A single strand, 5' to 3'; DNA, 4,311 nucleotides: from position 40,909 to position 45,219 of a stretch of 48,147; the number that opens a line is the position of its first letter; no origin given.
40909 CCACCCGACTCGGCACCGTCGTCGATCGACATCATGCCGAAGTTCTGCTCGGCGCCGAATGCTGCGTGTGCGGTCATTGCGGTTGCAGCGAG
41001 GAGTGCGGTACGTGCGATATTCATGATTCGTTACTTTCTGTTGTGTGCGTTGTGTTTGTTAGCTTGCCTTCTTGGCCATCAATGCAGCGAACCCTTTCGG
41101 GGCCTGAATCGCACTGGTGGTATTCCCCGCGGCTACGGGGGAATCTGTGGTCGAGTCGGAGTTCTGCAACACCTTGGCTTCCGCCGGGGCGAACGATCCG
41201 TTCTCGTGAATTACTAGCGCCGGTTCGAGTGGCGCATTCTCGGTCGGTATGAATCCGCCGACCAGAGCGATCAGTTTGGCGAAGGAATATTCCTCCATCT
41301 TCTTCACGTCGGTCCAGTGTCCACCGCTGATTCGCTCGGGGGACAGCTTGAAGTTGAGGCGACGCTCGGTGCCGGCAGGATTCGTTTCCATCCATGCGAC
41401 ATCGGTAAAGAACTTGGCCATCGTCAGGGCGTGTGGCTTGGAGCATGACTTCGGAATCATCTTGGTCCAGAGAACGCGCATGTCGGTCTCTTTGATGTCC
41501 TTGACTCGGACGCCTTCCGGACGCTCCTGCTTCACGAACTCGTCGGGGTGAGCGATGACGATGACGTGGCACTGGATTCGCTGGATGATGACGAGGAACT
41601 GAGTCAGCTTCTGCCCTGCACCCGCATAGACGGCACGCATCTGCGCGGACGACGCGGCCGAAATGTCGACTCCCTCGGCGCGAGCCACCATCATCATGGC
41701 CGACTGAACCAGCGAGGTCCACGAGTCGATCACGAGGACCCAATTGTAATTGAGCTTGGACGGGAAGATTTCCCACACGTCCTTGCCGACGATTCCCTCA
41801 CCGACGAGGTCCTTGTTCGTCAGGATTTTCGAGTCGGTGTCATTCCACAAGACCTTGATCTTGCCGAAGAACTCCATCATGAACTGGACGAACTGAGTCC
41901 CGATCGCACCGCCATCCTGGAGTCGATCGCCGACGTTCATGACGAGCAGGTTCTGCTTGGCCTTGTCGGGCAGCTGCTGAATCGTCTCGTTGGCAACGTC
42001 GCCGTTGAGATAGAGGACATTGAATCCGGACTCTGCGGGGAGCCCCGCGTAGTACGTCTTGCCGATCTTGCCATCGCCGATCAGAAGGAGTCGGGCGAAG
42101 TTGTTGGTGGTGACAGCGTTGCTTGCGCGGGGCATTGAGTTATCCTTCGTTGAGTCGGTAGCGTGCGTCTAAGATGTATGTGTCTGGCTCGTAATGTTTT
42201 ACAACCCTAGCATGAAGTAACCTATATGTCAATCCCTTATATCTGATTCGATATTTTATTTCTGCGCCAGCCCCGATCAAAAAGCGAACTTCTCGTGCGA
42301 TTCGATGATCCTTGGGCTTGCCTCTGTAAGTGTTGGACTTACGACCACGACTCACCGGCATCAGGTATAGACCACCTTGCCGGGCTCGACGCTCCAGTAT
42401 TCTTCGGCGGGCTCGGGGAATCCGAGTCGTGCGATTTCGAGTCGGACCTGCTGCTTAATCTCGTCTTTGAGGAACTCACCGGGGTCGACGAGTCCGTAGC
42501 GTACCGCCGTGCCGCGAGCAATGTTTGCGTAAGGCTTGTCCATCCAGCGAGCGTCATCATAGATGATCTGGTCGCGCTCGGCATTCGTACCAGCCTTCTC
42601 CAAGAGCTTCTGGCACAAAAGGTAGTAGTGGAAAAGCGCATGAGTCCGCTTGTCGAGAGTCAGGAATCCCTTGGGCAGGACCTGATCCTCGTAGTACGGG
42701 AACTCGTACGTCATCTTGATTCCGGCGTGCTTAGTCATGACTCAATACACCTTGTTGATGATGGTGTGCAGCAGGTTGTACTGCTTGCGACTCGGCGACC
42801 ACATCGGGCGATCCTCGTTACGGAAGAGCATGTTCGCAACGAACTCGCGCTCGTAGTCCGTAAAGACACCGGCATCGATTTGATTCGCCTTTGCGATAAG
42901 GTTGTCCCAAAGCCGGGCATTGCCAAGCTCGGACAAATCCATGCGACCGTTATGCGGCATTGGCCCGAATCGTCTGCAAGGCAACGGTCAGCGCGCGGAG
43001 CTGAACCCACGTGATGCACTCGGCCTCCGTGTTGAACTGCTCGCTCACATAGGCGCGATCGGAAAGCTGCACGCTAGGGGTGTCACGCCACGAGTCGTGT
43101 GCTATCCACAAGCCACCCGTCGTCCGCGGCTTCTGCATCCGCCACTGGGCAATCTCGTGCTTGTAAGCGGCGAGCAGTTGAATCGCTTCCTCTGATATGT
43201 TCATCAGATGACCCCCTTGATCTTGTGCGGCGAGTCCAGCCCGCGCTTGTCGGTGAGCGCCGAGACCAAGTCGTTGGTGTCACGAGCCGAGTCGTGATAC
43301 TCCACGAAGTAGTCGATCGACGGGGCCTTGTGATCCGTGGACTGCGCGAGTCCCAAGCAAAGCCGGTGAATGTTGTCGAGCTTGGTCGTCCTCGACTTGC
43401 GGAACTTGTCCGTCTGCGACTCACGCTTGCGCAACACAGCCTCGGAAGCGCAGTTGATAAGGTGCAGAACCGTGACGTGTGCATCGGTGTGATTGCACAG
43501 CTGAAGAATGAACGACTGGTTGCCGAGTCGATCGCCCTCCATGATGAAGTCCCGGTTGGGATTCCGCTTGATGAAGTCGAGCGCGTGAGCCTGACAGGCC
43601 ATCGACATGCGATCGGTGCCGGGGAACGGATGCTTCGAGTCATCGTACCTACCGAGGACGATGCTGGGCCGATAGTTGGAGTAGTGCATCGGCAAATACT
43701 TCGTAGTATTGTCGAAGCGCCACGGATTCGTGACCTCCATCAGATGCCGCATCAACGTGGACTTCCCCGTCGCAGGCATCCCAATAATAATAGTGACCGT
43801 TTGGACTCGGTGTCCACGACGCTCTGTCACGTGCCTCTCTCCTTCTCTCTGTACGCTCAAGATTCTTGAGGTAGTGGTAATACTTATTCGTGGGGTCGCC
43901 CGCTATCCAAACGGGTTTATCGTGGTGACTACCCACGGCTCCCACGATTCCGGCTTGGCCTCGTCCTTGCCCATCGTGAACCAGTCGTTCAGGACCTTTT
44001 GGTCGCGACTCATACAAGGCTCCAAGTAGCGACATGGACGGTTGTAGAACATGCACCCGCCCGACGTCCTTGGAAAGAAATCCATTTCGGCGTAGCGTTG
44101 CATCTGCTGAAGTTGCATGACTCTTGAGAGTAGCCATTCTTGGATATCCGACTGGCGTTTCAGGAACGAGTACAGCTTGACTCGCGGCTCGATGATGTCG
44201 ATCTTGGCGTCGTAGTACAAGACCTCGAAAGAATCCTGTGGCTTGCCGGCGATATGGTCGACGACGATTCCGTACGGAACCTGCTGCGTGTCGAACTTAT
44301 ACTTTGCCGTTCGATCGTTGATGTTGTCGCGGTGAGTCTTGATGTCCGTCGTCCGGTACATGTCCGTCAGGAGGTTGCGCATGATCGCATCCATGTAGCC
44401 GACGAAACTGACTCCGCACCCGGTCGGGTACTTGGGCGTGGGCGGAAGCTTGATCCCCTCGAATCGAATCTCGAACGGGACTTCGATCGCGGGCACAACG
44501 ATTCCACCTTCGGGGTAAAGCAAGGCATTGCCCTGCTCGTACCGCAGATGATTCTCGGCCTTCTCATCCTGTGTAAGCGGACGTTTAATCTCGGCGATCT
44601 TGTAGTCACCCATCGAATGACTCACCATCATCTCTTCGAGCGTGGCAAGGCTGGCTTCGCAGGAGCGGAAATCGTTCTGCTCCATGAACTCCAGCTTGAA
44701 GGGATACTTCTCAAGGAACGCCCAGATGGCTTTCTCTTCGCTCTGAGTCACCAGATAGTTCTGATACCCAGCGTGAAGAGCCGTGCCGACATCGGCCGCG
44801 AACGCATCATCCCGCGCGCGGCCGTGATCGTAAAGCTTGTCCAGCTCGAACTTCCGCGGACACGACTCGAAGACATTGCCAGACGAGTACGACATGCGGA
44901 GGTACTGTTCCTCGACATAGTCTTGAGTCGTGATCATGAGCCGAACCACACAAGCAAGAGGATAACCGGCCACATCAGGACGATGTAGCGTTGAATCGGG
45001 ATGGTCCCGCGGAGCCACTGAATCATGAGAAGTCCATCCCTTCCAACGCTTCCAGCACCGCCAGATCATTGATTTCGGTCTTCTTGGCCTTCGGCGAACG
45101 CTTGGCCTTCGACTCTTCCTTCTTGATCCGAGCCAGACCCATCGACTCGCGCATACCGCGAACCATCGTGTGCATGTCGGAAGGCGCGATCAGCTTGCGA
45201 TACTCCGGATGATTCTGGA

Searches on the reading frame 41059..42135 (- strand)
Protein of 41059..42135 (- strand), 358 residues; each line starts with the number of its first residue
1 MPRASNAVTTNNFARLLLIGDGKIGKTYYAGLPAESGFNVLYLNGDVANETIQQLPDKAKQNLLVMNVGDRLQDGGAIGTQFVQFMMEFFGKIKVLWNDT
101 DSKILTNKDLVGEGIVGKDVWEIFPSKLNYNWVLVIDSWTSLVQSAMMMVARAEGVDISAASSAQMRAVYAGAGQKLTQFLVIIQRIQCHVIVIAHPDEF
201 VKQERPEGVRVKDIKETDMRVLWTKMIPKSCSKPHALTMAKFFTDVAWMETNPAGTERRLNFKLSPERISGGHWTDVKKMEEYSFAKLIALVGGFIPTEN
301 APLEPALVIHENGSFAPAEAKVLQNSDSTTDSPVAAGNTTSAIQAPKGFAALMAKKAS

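Call 4: search_protein_families(library=pfam, proteins=[window:41059-42135:-], max_evalue=0.01)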
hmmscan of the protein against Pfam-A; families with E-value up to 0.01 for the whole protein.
window:41059-42135:- (358 aa): 1 family
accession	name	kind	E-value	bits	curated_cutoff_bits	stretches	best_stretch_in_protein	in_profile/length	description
PF13479.12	AAA_24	-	1e-08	35.7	27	1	14-208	3-141/195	AAA domain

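Call 48: find_homologous_proteins(query=window:41059-42135:-)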
Query window:41059-42135:- (358 aa): 164 proteins with E <= 0.001 among 4341 candidates; the best 120 are listed.
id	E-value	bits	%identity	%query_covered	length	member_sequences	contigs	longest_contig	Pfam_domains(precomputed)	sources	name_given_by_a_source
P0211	7.7e-237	803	100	100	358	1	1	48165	PF13479.13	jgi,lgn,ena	-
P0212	2.0e-141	489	65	99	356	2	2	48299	PF13479.13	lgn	-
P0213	6.3e-140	484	63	99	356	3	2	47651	PF13479.13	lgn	-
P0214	8.2e-139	480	63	99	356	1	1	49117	PF13479.13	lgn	-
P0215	2.3e-138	479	63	99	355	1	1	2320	PF13479.13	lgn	-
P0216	1.5e-137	476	63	99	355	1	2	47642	PF13479.13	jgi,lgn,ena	-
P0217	2.6e-137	476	61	99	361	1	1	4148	PF13479.13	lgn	-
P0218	5.4e-136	471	62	99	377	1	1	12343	PF13479.13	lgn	-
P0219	1.4e-125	437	58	99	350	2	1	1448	PF13479.13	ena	-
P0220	4.4e-119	416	54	99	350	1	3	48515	PF13479.13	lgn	-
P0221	2.1e-117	410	54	100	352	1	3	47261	PF13479.13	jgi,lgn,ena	jgi:hypothetical protein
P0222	6.6e-117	408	57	88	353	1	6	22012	PF13479.13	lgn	-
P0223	2.6e-114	400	54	99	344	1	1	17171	PF13479.13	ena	-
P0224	4.7e-113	396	54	99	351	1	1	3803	PF13479.13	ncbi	-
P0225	4.9e-113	396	53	100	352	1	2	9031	PF13479.13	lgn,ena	-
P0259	5.9e-88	313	46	97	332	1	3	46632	PF13479.13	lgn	-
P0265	6.8e-86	306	48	99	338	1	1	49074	PF13479.13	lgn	-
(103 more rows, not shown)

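Call 50: find_encoding_contigs(protein=P0216, flank=10000, max_places=1)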
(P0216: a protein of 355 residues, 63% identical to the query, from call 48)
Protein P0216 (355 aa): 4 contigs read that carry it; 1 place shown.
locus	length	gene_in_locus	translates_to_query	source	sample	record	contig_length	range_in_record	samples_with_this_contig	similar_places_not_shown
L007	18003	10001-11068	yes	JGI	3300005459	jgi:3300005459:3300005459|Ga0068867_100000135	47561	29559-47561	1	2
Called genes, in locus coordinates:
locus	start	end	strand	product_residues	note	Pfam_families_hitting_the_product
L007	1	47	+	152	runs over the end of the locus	-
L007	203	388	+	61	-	-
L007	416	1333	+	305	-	-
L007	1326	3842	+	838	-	PF01443:Viral_helicase1 (faint), PF13245:AAA_19, PF13604:AAA_30, PF18335:SH3_13, PF13538:UvrD_C_2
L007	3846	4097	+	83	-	-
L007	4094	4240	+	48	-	-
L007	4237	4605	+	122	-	-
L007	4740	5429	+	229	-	-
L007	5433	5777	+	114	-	-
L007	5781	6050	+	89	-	-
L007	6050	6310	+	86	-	-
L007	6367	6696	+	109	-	-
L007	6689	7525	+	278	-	-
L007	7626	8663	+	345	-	PF12705:PDDEXK_1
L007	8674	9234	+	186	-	PF18751:Ploopntkinase3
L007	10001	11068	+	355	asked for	PF13479:AAA_24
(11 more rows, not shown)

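Call 51: find_encoding_contigs(protein=P0259, flank=10000, max_places=1)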
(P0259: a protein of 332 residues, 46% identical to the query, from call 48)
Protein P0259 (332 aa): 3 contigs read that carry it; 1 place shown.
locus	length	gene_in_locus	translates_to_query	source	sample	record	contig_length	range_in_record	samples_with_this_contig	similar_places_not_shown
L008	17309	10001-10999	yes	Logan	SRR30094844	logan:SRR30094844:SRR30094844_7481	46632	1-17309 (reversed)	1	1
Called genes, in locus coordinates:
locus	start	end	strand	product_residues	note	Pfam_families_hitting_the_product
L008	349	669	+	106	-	-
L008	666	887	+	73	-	-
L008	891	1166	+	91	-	-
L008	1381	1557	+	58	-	-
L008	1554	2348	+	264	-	PF03013:Pyr_excise (faint)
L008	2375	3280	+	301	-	-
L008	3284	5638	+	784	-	PF13086:AAA_11 (faint), PF13245:AAA_19, PF13604:AAA_30, PF01443:Viral_helicase1 (faint), PF18335:SH3_13, PF13538:UvrD_C_2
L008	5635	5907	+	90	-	-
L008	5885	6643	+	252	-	PF01464:SLT (weak)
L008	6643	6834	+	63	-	-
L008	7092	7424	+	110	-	-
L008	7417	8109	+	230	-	-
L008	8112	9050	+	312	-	PF12705:PDDEXK_1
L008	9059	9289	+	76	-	-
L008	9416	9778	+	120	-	-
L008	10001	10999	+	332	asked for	PF13479:AAA_24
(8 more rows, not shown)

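Call 52: find_encoding_contigs(protein=P0265, flank=10000, max_places=1)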
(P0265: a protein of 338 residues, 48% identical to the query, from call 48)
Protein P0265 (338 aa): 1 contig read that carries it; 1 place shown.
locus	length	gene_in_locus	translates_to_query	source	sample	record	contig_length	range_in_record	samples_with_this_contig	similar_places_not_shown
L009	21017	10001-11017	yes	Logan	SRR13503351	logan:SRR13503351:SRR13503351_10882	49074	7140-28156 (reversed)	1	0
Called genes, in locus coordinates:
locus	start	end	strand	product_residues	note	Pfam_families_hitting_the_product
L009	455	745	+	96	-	-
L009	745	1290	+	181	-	-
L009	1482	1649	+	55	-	-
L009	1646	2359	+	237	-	-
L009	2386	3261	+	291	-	-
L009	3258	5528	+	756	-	PF13086:AAA_11 (faint), PF13604:AAA_30, PF01443:Viral_helicase1 (faint), PF13245:AAA_19, PF18335:SH3_13, PF13538:UvrD_C_2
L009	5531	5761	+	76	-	-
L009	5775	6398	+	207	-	PF13539:Peptidase_M15_4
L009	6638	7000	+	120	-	-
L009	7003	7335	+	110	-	-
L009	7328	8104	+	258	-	-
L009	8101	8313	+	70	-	PF26109:WHD_BrxR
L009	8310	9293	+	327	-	PF12705:PDDEXK_1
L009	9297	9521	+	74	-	-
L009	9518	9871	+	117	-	-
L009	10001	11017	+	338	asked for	PF13479:AAA_24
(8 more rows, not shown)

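Call 64: predict_structure(alignment_id=A3)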
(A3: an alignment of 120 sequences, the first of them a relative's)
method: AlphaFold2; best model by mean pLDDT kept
length: 358 residues; sequences in the alignment: 120
mean_pLDDT: 92.5   pTM: 0.87
mean pLDDT of the five models: 92.5, 92.2, 92.1, 91.9, 91.9
residues with pLDDT >= 90: 300; 70-90: 24; 50-70: 31; < 50: 3
segments of 3 or more residues with pLDDT < 50: 337-339
pLDDT, mean of each block of 10 residues (from residue 1): 85 97 98 98 97 98 98 95 98 98 94 89 98 98 98 97 97 98 98 98 96 95 98 98 98 97 98 97 98 96 97 91 63 54 56 65
secondary structure, 60 per line:
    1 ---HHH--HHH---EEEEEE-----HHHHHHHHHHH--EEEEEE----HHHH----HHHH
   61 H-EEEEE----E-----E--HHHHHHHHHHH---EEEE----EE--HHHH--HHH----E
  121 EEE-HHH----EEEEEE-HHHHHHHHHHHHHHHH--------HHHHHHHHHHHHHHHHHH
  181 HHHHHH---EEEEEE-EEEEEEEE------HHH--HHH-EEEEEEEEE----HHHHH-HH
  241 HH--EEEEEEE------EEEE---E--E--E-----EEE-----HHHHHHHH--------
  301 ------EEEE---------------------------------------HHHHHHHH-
elements in order: E15-20 H26-36 E39-44 H49-52 H57-61 E63-67 H81-91 E95-98 H107-110 E120-123 E132-137 H139-154 H163-186 E190-195 E197-204 E220-228 H233-237 H239-242 E245-251 E258-261 E277-279 H285-292 E307-310 H350-357

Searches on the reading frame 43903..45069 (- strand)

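Call 16: search_protein_families(library=phrogs, proteins=[window:43903-45069:-], max_evalue=0.001)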
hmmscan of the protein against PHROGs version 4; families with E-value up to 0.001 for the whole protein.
window:43903-45069:- (388 aa): 3 families
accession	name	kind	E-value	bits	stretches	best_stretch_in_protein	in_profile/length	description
phrog_1218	-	DNA, RNA and nucleotide metabolism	9.1e-13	49.2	1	55-279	6-197/364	exonuclease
phrog_69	-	DNA, RNA and nucleotide metabolism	2.2e-09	37.9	1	57-368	88-336/501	exonuclease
phrog_1706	-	DNA, RNA and nucleotide metabolism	6.9e-05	23.4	1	60-306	48-200/293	CRISPR/Cas system associated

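Call 42: search_protein_families(library=pfam, proteins=[window:43903-45069:-], max_evalue=0.1)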
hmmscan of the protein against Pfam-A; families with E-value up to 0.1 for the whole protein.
window:43903-45069:- (388 aa): 1 family
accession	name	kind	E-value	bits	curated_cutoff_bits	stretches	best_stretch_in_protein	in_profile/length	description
PF12705.13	PDDEXK_1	-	1.5e-11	45.2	22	1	58-352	1-246/247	PD-(D/E)XK nuclease superfamily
